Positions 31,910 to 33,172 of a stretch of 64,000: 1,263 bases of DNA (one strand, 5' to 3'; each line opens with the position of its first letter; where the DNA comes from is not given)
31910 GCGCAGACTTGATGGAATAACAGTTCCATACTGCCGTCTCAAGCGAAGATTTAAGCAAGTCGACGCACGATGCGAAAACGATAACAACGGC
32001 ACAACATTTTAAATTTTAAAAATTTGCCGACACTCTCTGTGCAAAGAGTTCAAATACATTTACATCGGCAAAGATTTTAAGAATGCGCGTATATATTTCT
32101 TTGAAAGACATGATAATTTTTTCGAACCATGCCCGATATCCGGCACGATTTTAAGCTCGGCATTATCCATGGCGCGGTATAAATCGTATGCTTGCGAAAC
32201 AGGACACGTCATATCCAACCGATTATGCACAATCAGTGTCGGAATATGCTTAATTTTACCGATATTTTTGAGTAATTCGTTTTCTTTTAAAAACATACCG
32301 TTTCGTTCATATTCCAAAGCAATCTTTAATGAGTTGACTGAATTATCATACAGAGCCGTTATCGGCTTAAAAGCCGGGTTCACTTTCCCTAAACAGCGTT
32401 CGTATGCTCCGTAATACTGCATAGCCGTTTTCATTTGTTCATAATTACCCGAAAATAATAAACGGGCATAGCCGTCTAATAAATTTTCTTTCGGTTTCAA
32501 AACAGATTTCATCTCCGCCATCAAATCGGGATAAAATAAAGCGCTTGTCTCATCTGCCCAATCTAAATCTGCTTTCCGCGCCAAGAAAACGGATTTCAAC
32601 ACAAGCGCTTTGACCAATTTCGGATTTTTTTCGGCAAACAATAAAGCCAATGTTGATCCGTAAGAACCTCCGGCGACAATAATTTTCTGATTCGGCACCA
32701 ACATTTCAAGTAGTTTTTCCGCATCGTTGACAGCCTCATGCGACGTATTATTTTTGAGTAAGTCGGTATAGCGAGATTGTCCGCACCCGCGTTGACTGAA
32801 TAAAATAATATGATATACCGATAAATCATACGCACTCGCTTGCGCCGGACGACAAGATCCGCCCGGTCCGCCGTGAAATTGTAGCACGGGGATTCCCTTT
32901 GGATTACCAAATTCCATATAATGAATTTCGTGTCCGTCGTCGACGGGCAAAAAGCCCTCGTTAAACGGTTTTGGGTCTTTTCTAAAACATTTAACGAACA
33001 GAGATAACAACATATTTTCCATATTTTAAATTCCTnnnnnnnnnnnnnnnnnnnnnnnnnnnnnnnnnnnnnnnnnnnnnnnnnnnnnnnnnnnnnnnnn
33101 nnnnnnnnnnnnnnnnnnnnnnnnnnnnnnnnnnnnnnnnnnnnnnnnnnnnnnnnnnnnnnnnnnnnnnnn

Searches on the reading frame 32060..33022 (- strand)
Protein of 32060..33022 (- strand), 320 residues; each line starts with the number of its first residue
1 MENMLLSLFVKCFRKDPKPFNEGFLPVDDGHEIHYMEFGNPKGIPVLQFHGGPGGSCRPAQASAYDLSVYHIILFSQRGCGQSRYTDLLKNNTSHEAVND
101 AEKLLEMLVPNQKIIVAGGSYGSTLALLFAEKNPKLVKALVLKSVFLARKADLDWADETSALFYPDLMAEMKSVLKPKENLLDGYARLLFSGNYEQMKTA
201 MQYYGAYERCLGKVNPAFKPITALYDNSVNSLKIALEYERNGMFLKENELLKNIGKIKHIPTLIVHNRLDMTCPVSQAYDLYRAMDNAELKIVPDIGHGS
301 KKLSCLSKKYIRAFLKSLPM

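Call 47: search_protein_families(library=pfam, proteins=[window:32060-33022:-], max_evalue=0.01)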
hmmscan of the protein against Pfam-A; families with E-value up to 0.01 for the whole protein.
window:32060-33022:- (320 aa): 8 families
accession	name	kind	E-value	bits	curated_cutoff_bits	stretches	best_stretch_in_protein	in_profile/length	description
PF00561.26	Abhydrolase_1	-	3.1e-21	76.6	25.8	1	45-298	2-238/245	alpha/beta hydrolase fold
PF12146.15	Hydrolase_4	-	1.7e-11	44.3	27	1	63-177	23-135/239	Serine aminopeptidase, S33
PF00326.27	Peptidase_S9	-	5.7e-08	32.9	22.6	1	88-147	39-99/213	Prolyl oligopeptidase family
PF12697.13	Abhydrolase_6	-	6.1e-05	24.2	26.3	1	62-298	11-204/217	Alpha/beta hydrolase family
PF08386.16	Abhydrolase_4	-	9.4e-05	22.9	21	1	256-315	31-91/103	TAP-like protein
PF05577.18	Peptidase_S28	-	0.00038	19.8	25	1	89-150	84-151/434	Serine carboxypeptidase S28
PF11144.14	DUF2920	-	0.001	18.8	24.7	0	105-144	180-218/400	Protein of unknown function (DUF2920)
PF02129.25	Peptidase_S15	-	0.0011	19.2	23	1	111-291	94-252/262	X-Pro dipeptidyl-peptidase (S15 family)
